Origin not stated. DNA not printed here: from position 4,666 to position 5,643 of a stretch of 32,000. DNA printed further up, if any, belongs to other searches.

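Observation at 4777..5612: Self-contained NYN/LabA-like nuclease moron between terminase and prohead protease, intact while its neighbours decay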

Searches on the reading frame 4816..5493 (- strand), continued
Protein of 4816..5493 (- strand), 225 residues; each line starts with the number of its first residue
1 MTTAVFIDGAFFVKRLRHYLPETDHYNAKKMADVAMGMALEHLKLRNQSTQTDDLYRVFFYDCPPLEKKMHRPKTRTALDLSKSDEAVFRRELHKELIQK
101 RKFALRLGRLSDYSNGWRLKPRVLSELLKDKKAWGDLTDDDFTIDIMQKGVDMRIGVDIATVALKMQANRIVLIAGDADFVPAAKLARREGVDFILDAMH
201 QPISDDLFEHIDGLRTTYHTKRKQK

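Call 20: find_homologous_proteins(query=window:4816-5493:-, max_evalue=0.00001)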
Query window:4816-5493:- (225 aa): 7964 proteins with E <= 0.00001 among 8000 candidates; the best 120 are listed.
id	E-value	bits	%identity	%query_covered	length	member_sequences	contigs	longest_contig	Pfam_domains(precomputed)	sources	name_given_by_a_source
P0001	6.0e-146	501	100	100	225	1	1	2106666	PF01936.25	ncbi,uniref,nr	ncbi:NYN domain-containing protein [Moraxella nasicaprae]|uniref:NYN domain-containing protein n=1 T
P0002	1.0e-130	452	89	100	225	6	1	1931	PF01936.25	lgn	-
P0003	2.3e-129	447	89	100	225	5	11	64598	PF01936.25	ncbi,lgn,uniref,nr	ncbi:NYN domain-containing protein [Moraxella catarrhalis]|uniref:NYN domain-containing protein n=1 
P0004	1.1e-119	416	82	100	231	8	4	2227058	PF01936.25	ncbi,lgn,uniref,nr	ncbi:NYN domain-containing protein [Moraxella nasibovis]|uniref:NYN domain-containing protein n=1 Ta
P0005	3.4e-118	411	83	100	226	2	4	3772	PF01936.25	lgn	-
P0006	3.7e-118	411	81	100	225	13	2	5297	PF01936.25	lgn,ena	-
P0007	3.9e-117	407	82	99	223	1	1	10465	PF01936.25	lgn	-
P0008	6.7e-117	406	83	97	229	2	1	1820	PF01936.25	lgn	-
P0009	6.1e-116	403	80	100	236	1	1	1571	PF01936.25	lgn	-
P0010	2.1e-115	402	83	98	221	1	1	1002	PF01936.25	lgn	-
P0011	2.1e-114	398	78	100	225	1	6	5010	PF01936.25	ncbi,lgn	-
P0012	1.1e-113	396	79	99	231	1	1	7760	PF01936.25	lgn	-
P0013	2.0e-113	395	79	100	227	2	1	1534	PF01936.25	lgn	-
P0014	3.9e-113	394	78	100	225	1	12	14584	PF01936.25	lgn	-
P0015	1.1e-112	393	81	100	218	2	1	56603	-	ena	-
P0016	2.2e-112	392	79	100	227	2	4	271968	PF01936.25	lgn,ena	-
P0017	5.3e-112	390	77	100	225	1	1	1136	PF01936.25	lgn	-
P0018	7.3e-112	390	77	100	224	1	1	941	PF01936.25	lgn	-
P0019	2.2e-111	388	79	97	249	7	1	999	PF01936.25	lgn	-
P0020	2.3e-111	388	79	100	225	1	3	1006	PF01936.25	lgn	-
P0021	2.8e-111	388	78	100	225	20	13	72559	PF01936.25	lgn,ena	-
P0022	1.9e-110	385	75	100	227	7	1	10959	PF01936.25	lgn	-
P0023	1.3e-109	383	78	98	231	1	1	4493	PF01936.25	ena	-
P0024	1.5e-109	382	77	98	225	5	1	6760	PF01936.25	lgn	-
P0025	3.5e-109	381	76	100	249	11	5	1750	PF01936.25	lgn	-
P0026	5.7e-103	361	73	98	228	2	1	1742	PF01936.25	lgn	-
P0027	1.9e-101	356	73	98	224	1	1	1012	PF01936.25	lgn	-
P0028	9.1e-101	354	71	100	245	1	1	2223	PF01936.25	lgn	-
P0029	3.0e-100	352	73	97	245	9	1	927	PF01936.25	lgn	-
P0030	1.3e-97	343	68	97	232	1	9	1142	PF01936.25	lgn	-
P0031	1.6e-95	337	75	89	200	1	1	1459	PF01936.25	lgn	-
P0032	3.1e-95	336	65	99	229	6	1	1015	PF01936.25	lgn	-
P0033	1.3e-94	334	68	97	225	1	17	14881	PF01936.25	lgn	-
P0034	4.6e-93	329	67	97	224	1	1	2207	PF01936.25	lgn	-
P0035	7.1e-92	325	66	97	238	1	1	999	PF01936.25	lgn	-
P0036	4.1e-87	309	61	99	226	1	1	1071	PF01936.25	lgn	-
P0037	1.5e-86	307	63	97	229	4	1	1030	PF01936.25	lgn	-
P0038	1.7e-86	307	62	97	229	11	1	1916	PF01936.25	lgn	-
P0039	5.7e-85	302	62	100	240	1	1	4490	PF01936.25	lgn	-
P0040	8.8e-85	301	63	97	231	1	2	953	PF01936.25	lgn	-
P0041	8.0e-83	295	61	98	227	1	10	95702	PF01936.25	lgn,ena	-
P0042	1.1e-82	295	62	97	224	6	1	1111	PF01936.25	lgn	-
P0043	1.8e-82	294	62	97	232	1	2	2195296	PF01936.25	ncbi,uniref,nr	ncbi:NYN domain-containing protein [Neisseria lisongii]|uniref:NYN domain-containing protein n=1 Tax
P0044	3.0e-82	293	60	100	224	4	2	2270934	PF01936.25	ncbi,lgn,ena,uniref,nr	ncbi:helicase [Moraxella atlantae]|uniref:Helicase n=1 Tax=Faucicola atlantae TaxID=34059 RepID=A0A1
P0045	3.9e-82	293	62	97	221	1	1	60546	PF01936.25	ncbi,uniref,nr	ncbi:NYN domain-containing protein [Neisseria montereyensis]|uniref:NYN domain-containing protein n=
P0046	4.9e-82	293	61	97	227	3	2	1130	PF01936.25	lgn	-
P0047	5.8e-81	289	63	97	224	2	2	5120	PF01936.25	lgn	-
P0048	8.8e-80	285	59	97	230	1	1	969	PF01936.25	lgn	-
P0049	9.0e-80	285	61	97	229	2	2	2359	PF01936.25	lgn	-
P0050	3.5e-79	283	59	97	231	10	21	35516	PF01936.25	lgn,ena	-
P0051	3.7e-79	283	59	97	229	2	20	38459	PF01936.25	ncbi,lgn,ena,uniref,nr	ncbi:NYN domain-containing protein [uncultured Cardiobacterium sp.]|uniref:NYN domain-containing pro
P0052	6.2e-79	282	61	96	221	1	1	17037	PF01936.25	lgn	-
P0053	9.3e-79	282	59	100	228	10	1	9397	PF01936.25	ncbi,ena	-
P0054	2.6e-78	280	60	99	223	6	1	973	PF01936.25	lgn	-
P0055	5.6e-78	279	60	97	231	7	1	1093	PF01936.25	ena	-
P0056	1.9e-77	277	62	96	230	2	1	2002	PF01936.25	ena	-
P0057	3.1e-76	274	61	99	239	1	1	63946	PF01936.25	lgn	-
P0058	5.2e-76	273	58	97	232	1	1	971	PF01936.25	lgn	-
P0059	4.8e-75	270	58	99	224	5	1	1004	PF01936.25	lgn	-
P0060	1.0e-74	269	58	100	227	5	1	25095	PF01936.25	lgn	-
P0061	1.1e-74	269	61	96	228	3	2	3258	PF01936.25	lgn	-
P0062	1.2e-74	268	61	96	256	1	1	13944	PF01936.25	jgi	jgi:uncharacterized LabA/DUF88 family protein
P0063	2.1e-74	268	58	99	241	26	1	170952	PF01936.25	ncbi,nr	ncbi:NYN domain-containing protein [Arsukibacterium ikkense]|nr:NYN domain-containing protein [Arsuk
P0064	4.0e-74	267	57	100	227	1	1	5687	PF01936.25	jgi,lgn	-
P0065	5.5e-74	266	58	100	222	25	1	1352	PF01936.25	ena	-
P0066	1.4e-73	265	56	100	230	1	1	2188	PF01936.25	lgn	-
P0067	1.5e-73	265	58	100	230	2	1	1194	PF01936.25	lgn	-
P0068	2.4e-73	264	59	97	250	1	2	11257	PF01936.25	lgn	-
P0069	2.4e-73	264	57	99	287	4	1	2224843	PF01936.25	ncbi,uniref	ncbi:NYN domain-containing protein [Lonepinella sp. MS14435]|uniref:NYN domain-containing protein n=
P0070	7.5e-73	262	56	100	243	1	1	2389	PF01936.25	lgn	-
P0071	8.5e-73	262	60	96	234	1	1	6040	PF01936.25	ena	-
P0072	9.2e-73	262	66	80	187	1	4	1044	PF01936.25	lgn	-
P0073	1.2e-72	262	57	96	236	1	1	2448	PF01936.25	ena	-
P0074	1.7e-72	261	58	96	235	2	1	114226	PF01936.25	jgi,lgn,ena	-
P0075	1.9e-72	261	59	99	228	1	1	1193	PF01936.25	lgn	-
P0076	2.2e-72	261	66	77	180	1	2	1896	PF01936.25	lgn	-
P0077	2.8e-72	261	55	100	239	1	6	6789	PF01936.25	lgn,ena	-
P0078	3.4e-72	260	58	96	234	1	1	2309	PF01936.25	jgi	jgi:uncharacterized LabA/DUF88 family protein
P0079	3.6e-72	260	56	100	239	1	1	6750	PF01936.25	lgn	-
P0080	4.7e-72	260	58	96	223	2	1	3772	PF01936.25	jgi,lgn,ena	-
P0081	8.8e-72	259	55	100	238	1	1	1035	PF01936.25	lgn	-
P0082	9.4e-72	259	57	96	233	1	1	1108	PF01936.25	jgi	jgi:uncharacterized LabA/DUF88 family protein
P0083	1.0e-71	259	55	100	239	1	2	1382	PF01936.25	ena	-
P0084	1.0e-71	259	58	96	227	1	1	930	PF01936.25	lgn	-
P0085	1.1e-71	259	55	100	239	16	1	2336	PF01936.25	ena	-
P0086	1.5e-71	258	56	96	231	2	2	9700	PF01936.25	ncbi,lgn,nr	ncbi:MAG: NYN domain-containing protein [Alphaproteobacteria bacterium]|nr:NYN domain-containing pro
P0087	1.5e-71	258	57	99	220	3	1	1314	PF01936.25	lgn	-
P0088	1.9e-71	258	57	96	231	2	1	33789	PF01936.25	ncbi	-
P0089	2.0e-71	258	57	96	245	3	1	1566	PF01936.25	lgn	-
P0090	2.3e-71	258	57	99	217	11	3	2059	PF01936.25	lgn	-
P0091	3.1e-71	257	55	100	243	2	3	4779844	PF01936.25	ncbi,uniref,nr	ncbi:NYN domain-containing protein [Dickeya ananatis]|uniref:NYN domain-containing protein n=1 Tax=D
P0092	3.5e-71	257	57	96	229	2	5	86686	PF01936.25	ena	-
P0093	3.5e-71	257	55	96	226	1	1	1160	PF01936.25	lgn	-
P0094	4.5e-71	257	56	99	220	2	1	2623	PF01936.25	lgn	-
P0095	4.6e-71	257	57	99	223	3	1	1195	PF01936.25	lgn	-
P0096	4.6e-71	257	54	99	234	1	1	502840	PF01936.25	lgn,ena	-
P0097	4.9e-71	257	58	96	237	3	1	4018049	PF01936.25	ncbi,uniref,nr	ncbi:NYN domain-containing protein [Marilutibacter maris]|uniref:NYN domain-containing protein n=1 T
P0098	6.3e-71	256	57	96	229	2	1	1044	PF01936.25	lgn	-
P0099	6.4e-71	256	57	96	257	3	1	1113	PF01936.25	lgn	-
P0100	7.0e-71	256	56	96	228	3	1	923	PF01936.25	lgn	-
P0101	7.5e-71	256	55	99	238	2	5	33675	PF01936.25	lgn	-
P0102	8.5e-71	256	57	96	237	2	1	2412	PF01936.25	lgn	-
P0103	9.1e-71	256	57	96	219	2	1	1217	PF01936.25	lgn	-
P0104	9.2e-71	256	55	99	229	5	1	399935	PF01936.25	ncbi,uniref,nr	ncbi:NYN domain-containing protein [uncultured Halomonas sp.]|uniref:NYN domain-containing protein n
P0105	9.2e-71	256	57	100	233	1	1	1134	PF01936.25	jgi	jgi:uncharacterized LabA/DUF88 family protein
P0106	9.6e-71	256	56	96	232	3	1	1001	PF01936.25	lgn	-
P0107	1.1e-70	255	55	100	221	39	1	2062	PF01936.25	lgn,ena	-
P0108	1.3e-70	255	58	96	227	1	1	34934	PF01936.25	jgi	jgi:uncharacterized LabA/DUF88 family protein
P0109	1.3e-70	255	54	100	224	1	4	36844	PF01936.25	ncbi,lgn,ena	-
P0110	1.4e-70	255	58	96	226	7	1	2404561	PF01936.25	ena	-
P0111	1.6e-70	255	56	98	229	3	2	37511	PF01936.25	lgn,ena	-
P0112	1.6e-70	255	58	96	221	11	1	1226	PF01936.25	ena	-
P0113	1.9e-70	255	57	96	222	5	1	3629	PF01936.25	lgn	-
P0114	1.9e-70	255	56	96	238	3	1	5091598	PF01936.25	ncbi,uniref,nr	ncbi:NYN domain-containing protein [Luteibacter aegosomaticola]|uniref:NYN domain-containing protein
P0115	2.0e-70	255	57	100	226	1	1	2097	PF01936.25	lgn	-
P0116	2.2e-70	254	56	99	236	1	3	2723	PF01936.25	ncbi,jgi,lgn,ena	jgi:uncharacterized LabA/DUF88 family protein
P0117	2.2e-70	254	53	98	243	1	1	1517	PF01936.25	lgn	-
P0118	2.3e-70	254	57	96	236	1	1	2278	PF01936.25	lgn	-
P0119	3.1e-70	254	56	95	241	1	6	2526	PF01936.25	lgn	-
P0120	3.5e-70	254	57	96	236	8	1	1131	PF01936.25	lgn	-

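Call 39: find_related_loci(query=A2, collection=genome_contigs, flank=10000)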
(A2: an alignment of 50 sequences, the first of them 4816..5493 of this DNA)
Query A2 (225 aa) in genome_contigs; peptide patterns used: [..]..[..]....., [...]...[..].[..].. (x = any residue, [..] = any of these).
600 stretches matched a pattern (row limit reached: there are more); 575 encode a relative of the query (tblastn E <= 1e-3); the best 80 are kept; 80 distinct loci.
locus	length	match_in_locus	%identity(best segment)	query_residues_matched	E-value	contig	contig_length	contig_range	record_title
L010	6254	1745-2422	66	1-222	1e-102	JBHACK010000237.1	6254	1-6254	MAG: Acinetobacter sp. isolate Meta-Z_MAG_32 Meta-Z__170624, whole genome shotgun sequence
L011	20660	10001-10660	58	1-222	2e-80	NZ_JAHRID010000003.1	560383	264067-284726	Arsukibacterium indicum strain SM2107 4627_scaffold3, whole genome shotgun sequence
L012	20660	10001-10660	58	1-222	1e-80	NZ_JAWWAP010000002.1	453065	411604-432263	MAG: Arsukibacterium sp. isolate HN15.bin.6 k141_929883_length_453065_cov_41.4373, whole genome shotgun sequence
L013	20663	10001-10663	57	1-223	2e-80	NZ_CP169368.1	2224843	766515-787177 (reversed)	Lonepinella sp. MS14435 chromosome, complete genome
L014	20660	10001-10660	58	1-222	4e-80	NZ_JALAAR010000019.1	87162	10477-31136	Rheinheimera muenzenbergensis strain E-49 NODE_19_length_87162_cov_298.706253, whole genome shotgun sequence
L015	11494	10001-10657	57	1-222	2e-79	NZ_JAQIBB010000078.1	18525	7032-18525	Gallibacterium faecale strain AGMB14963 14963-cir_78, whole genome shotgun sequence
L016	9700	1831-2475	56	1-217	9e-77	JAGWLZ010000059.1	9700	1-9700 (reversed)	MAG: Alphaproteobacteria bacterium isolate REEB197 contig-150_11032, whole genome shotgun sequence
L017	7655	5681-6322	58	1-217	2e-76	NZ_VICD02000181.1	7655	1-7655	Marilutibacter maris strain KCTC 42381 410, whole genome shotgun sequence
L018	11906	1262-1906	57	1-217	2e-75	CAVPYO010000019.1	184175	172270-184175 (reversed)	MAG: uncultured Alphaproteobacteria bacterium isolate MFD02138.bin.1.87 genome assembly, contig: contig_24137, whole gen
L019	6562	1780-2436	54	1-223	4e-75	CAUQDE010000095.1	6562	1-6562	MAG TPA_asm: uncultured Kingella sp. isolate ERR9968941_bin.36_MetaWRAP_v1.3_MAG genome assembly, contig: ERZ21616077.44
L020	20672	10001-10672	55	1-223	2e-75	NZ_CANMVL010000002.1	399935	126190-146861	Uncultured Halomonas sp. isolate N2E173_1.fasta NODE_2, whole genome shotgun sequence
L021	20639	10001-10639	56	1-217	6e-75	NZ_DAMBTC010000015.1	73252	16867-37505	MAG: Stenotrophomonas lactitubi isolate CTOTU49242 NODE_16_length_73252_cov_105.711805, whole genome shotgun sequence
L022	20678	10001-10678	54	1-217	2e-73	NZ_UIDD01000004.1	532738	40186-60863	Pseudomonas wadenswilerensis strain CCOS 864, whole genome shotgun sequence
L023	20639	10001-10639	55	1-217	8e-74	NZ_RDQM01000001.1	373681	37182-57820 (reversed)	Allofranklinella schreckenbergeri strain NML 97-0147 NML970147_1, whole genome shotgun sequence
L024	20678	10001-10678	56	1-217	2e-73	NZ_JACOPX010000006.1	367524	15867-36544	Pseudomonas neuropathica strain P155 Seq6, whole genome shotgun sequence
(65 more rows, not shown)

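Call 46: predict_structure(alignment_id=A2)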
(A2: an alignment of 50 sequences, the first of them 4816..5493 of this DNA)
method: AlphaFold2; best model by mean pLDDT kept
length: 225 residues; sequences in the alignment: 50
mean_pLDDT: 88.9   pTM: 0.83
mean pLDDT of the five models: 88.9, 88.7, 88.0, 87.6, 86.9
residues with pLDDT >= 90: 147; 70-90: 62; 50-70: 14; < 50: 2
segments of 3 or more residues with pLDDT < 50: none
pLDDT, mean of each block of 10 residues (from residue 1): 94 93 95 96 75 90 89 91 92 97 92 78 94 93 85 91 94 87 89 93 82 84 52
secondary structure, 60 per line:
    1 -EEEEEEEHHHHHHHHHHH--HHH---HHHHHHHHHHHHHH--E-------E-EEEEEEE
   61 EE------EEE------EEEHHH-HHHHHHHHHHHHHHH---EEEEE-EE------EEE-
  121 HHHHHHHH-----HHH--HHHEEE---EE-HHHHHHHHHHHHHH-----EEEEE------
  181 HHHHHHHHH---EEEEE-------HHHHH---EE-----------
elements in order: E2-8 H9-19 H28-41 E54-62 E69-71 E78-80 H85-99 E103-107 E117-119 H121-128 E142-144 H151-164 E170-174 H181-189 E193-197 H205-209

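Call 49: search_protein_families(library=pfam, alignment_id=A3, max_evalue=0.0001)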
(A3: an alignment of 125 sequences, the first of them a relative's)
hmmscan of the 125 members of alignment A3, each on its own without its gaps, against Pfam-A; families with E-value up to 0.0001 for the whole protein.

A. member 1, L010:937-1503:- (189 aa): 1 family
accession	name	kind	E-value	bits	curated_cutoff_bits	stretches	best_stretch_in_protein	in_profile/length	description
PF02325.22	YGGT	-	3.1e-18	66.4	27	1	108-177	3-69/70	YGGT family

B. families by the number of members that match (of 125 scanned): 104 families (the first 25 are shown)
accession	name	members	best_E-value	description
PF02321.23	OEP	3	1.7e-54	Outer membrane efflux protein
PF00589.27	Phage_integrase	3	2.1e-43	Phage integrase family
PF00551.24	Formyl_trans_N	3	1.6e-42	Formyl transferase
PF01842.31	ACT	3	1.1e-10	ACT domain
PF18381.7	YcaO_C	2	1.5e-75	YcaO cyclodehydratase C-terminal domain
PF02624.21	YcaO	2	7.9e-68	YcaO cyclodehydratase, ATP-ad Mg2+-binding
PF01261.30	AP_endonuc_2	2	9.7e-24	Xylose isomerase-like TIM barrel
PF13740.12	ACT_6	2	6.6e-05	ACT domain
PF13401.12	AAA_22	2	6.8e-05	AAA domain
PF00815.25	Histidinol_dh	1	2.1e-167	Histidinol dehydrogenase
PF24996.1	NANM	1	3.8e-149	N-acetylneuraminate epimerase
PF00120.29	Gln-synt_C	1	1.4e-136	Glutamine synthetase, catalytic domain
PF01960.23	ArgJ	1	3.5e-136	ArgJ family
PF01120.23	Alpha_L_fucos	1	4.3e-86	Alpha-L-fucosidase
PF05496.18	RuvB_N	1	8.1e-83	Holliday junction DNA helicase RuvB P-loop domain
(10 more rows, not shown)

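Call 50: fold_search(model_id=the predicted structure, library=pdb)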
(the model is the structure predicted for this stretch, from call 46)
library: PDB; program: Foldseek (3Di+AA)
matches with E <= 10: 1463; with E <= 0.001: 0
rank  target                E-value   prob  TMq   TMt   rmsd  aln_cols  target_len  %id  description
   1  5y0z_A                1.8e-03  0.87  0.32  0.27  16.9       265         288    8  Human SIRT2 in complex with a specific inhibitor, NPD11033 (released 2018-07-25)
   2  3w01_B                3.1e-03  0.47  0.21  0.21  14.9       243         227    9  Crystal structure of PcrB complexed with PEG from Staphylococcus aureus subsp. aureus Mu3 (released 2012-12-26)
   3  4y6o_A                5.6e-03  0.72  0.30  0.26  13.8       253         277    9  Human SIRT2 in complex with myristoylated peptide (TNF-alphaK20myr) (released 2016-01-06)
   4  1v4v_B                7.2e-03  0.95  0.30  0.20   9.4       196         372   15  Crystal Structure Of UDP-N-Acetylglucosamine 2-Epimerase From Thermus Thermophilus HB8 (released 2003-12-02)
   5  1v4v_A                1.5e-02  0.91  0.31  0.20   9.2       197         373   14  Crystal Structure Of UDP-N-Acetylglucosamine 2-Epimerase From Thermus Thermophilus HB8 (released 2003-12-02)
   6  4nae_A                1.7e-02  0.30  0.22  0.22  14.4       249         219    8  PcrB from Geobacillus kaustophilus, with bound G1P (released 2014-06-25)
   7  6kua_G                1.9e-02  0.72  0.29  0.38  10.0       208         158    8  Crystal structure of the nicotinamidase SaPncA from Staphylococcus aureus (released 2019-10-02)
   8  6kua_C                1.9e-02  0.66  0.29  0.38  11.7       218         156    9  Crystal structure of the nicotinamidase SaPncA from Staphylococcus aureus (released 2019-10-02)
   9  8ajk_B                2.1e-02  0.20  0.21  0.12  21.1       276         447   11  Crystal structure of a C43S variant from the disulfide reductase MerA from Staphylococcus aureus (released 2023-03-01)
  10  2jjm_A                2.3e-02  0.80  0.27  0.18  11.2       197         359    8  Crystal Structure of a family GT4 glycosyltransferase from Bacillus anthracis ORF BA1558. (released 2008-08-05)
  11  9un2_D                2.3e-02  0.11  0.18  0.07  20.6       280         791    8  native NMDAR receptor-GluN1/N2B in the inactive state (released 2026-02-18)
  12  6kua_E                2.6e-02  0.69  0.31  0.40  11.5       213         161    9  Crystal structure of the nicotinamidase SaPncA from Staphylococcus aureus (released 2019-10-02)
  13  3s2s_D                2.9e-02  0.51  0.30  0.35  10.7       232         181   11  The crystal structure of pyrazinamidase/nicotinamidase from streptococcus mutans UA159 (released 2012-05-16)
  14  4ntc_A                3.6e-02  0.15  0.20  0.15  22.4       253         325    9  Crystal structure of GliT (released 2014-03-05)
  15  3lyu_B                3.8e-02  0.94  0.33  0.53   8.8       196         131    9  Crystal Structure of the C-terminal domain (residues 83-215) of PF1911 hydrogenase from Pyrococcus furiosus, Northeast (released 2010-03-23)
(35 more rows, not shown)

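Call 52: find_encoding_contigs(protein=P0004, flank=10000, max_places=3)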
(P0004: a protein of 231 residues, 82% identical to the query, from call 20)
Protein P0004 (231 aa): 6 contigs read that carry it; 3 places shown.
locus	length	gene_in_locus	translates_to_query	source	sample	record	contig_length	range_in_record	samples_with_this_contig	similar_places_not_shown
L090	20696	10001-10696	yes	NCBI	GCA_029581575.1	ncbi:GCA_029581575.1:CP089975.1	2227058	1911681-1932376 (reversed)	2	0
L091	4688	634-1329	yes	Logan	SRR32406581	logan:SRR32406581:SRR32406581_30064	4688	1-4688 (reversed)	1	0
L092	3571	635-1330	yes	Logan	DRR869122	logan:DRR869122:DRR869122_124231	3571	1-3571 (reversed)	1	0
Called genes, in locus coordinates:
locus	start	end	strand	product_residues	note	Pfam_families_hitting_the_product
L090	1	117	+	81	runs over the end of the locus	-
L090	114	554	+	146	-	PF01850:PIN (weak)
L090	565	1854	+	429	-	PF00202:Aminotran_3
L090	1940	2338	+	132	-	-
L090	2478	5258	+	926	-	PF07517:SecA_DEAD, PF00270:DEAD (weak), PF01043:SecA_PP_bind, PF21090:P-loop_SecA, PF07516:SecA_SW, PF02810:SEC-C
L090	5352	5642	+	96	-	-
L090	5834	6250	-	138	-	-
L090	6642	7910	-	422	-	PF07498:Rho_N, PF07497:Rho_RNA_bind, PF00006:ATP-synt_ab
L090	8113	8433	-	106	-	PF00085:Thioredoxin, PF00578:AhpC-TSA, PF08534:Redoxin (weak), PF13899:Thioredoxin_7 (faint), PF13098:Thioredoxin_2, PF13905:Thioredoxin_8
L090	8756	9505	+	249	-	PF00849:PseudoU_synth_2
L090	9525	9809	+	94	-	-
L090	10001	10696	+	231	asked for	PF01936:NYN (weak)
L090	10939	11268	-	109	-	PF04273:BLH_phosphatase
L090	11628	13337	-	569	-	PF00916:Sulfate_transp, PF01740:STAS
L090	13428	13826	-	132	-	-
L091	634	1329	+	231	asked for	PF01936:NYN (weak)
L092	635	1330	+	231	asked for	PF01936:NYN (weak)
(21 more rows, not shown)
